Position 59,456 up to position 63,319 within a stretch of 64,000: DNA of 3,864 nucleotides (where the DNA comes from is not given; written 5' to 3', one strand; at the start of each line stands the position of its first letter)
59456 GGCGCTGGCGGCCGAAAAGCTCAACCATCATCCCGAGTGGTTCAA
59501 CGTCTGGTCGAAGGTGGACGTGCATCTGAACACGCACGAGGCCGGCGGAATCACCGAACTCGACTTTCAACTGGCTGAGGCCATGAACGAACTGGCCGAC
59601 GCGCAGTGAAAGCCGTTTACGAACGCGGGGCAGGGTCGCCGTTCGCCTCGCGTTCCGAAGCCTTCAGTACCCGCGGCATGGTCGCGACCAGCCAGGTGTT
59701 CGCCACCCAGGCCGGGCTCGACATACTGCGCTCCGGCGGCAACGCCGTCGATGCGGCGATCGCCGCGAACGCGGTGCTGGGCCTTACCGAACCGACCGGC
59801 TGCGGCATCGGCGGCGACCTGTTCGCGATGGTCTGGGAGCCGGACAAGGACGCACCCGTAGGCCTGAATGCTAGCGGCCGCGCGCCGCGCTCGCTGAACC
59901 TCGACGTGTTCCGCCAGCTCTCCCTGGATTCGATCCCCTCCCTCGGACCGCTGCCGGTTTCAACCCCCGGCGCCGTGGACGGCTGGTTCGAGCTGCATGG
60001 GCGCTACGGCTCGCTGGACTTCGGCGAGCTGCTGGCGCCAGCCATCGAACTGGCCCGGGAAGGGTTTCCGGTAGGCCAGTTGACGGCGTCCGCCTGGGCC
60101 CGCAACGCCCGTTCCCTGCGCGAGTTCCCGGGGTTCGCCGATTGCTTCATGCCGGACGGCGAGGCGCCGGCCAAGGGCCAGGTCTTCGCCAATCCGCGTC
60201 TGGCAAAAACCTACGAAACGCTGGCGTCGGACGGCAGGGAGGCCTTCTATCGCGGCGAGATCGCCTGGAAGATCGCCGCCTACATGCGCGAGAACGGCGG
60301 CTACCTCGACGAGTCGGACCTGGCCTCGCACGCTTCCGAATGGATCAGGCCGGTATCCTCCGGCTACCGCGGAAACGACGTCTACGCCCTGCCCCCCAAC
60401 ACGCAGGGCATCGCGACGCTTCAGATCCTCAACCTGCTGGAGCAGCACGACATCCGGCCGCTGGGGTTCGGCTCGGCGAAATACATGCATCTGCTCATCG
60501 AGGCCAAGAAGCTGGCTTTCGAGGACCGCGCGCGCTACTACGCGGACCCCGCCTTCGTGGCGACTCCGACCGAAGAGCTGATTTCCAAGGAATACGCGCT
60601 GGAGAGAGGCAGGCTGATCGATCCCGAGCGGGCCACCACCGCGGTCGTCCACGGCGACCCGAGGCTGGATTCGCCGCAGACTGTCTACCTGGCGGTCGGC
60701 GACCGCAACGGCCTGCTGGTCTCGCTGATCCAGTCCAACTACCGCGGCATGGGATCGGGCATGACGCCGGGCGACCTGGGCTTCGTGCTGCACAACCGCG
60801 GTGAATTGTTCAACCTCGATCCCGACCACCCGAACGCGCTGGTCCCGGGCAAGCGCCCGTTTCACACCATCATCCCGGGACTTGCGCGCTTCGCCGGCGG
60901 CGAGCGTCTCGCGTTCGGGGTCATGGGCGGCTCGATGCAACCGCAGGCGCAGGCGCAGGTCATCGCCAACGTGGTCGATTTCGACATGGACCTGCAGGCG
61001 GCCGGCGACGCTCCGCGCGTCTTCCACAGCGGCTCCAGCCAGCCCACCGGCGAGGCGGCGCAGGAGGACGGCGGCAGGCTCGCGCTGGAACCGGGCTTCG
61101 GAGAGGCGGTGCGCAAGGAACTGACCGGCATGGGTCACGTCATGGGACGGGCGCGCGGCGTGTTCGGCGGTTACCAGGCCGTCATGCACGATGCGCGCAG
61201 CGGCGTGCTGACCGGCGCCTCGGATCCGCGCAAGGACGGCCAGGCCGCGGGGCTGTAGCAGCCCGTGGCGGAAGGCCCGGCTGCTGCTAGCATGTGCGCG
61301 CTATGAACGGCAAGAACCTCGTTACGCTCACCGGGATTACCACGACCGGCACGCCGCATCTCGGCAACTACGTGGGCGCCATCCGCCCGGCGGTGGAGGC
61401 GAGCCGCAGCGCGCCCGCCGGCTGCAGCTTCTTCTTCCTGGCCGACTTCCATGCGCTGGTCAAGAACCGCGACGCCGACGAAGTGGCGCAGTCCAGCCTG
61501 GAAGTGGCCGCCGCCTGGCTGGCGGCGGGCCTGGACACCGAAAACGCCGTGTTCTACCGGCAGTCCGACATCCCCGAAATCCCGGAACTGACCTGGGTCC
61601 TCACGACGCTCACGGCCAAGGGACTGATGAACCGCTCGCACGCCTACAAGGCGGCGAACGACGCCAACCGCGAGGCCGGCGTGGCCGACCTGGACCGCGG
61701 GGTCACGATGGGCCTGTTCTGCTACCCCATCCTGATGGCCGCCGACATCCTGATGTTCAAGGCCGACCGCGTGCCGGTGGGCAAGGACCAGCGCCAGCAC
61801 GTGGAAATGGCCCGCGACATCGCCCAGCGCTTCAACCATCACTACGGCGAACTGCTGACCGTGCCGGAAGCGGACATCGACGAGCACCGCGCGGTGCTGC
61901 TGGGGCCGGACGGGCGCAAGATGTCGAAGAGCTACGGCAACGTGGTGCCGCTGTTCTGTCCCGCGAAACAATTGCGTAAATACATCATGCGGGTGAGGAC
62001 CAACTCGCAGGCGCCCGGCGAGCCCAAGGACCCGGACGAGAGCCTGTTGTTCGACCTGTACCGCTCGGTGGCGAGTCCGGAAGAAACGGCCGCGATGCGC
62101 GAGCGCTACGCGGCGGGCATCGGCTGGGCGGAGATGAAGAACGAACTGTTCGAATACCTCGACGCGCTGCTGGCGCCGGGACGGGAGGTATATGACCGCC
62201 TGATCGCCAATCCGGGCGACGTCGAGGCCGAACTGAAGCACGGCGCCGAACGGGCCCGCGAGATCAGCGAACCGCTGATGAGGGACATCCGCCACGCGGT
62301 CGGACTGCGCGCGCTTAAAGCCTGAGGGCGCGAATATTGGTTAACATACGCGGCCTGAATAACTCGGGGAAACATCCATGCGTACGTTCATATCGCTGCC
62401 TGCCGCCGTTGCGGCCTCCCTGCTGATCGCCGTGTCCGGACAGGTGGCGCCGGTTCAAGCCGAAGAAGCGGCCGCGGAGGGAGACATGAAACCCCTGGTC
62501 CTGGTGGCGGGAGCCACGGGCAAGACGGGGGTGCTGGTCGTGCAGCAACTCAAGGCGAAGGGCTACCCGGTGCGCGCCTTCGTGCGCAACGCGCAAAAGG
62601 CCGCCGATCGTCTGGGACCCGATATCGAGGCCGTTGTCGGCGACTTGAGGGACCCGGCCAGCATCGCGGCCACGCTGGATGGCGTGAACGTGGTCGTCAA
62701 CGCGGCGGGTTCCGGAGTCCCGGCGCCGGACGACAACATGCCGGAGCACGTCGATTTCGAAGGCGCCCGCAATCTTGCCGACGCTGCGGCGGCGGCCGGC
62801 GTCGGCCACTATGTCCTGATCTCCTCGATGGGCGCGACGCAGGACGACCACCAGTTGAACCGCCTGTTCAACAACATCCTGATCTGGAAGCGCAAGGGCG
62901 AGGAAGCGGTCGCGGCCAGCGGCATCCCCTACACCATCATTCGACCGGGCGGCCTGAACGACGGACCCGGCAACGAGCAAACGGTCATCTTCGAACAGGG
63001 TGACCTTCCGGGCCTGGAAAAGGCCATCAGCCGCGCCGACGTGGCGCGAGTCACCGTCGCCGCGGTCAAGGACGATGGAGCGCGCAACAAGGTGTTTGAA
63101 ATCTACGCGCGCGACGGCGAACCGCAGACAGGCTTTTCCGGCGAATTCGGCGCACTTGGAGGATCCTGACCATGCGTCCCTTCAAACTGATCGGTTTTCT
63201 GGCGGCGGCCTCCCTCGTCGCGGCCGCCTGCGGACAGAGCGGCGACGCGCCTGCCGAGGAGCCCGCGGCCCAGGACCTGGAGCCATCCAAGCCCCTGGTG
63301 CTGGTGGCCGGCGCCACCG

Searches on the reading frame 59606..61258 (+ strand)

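Call 93: search_protein_families(library=pfam, proteins=[window:59606-61258:+], max_evalue=0.0001)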
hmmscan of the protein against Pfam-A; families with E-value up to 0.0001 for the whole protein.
window:59606-61258:+ (550 aa): 1 family
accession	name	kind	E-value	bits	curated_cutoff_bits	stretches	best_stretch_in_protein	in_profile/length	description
PF01019.26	G_glu_transpept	-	6.5e-154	514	27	1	39-545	2-512/512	Gamma-glutamyltranspeptidase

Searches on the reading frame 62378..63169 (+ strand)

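Call 93: search_protein_families(library=pfam, proteins=[window:62378-63169:+], max_evalue=0.0001)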
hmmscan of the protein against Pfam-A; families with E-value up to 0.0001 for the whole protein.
window:62378-63169:+ (263 aa): 6 families
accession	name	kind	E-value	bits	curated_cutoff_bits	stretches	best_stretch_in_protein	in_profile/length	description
PF13460.12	NAD_binding_10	-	2.5e-46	158.3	27.2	1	45-232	1-183/184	NAD(P)H-binding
PF05368.20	NmrA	-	5.6e-21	75.8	27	1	38-189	2-149/298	NmrA-like family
PF01370.27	Epimerase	-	1.9e-13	50.8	20.9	1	41-154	1-119/240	NAD dependent epimerase/dehydratase family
PF01073.25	3Beta_HSD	-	1.1e-06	28.4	22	1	42-158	1-124/280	3-beta hydroxysteroid dehydrogenase/isomerase family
PF02719.21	Polysacc_synt_2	-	3.7e-06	26.8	20.2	1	71-150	44-128/293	Polysaccharide biosynthesis protein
PF04321.23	RmlD_sub_bind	-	2.6e-05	23.9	27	0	41-142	3-94/287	RmlD substrate binding domain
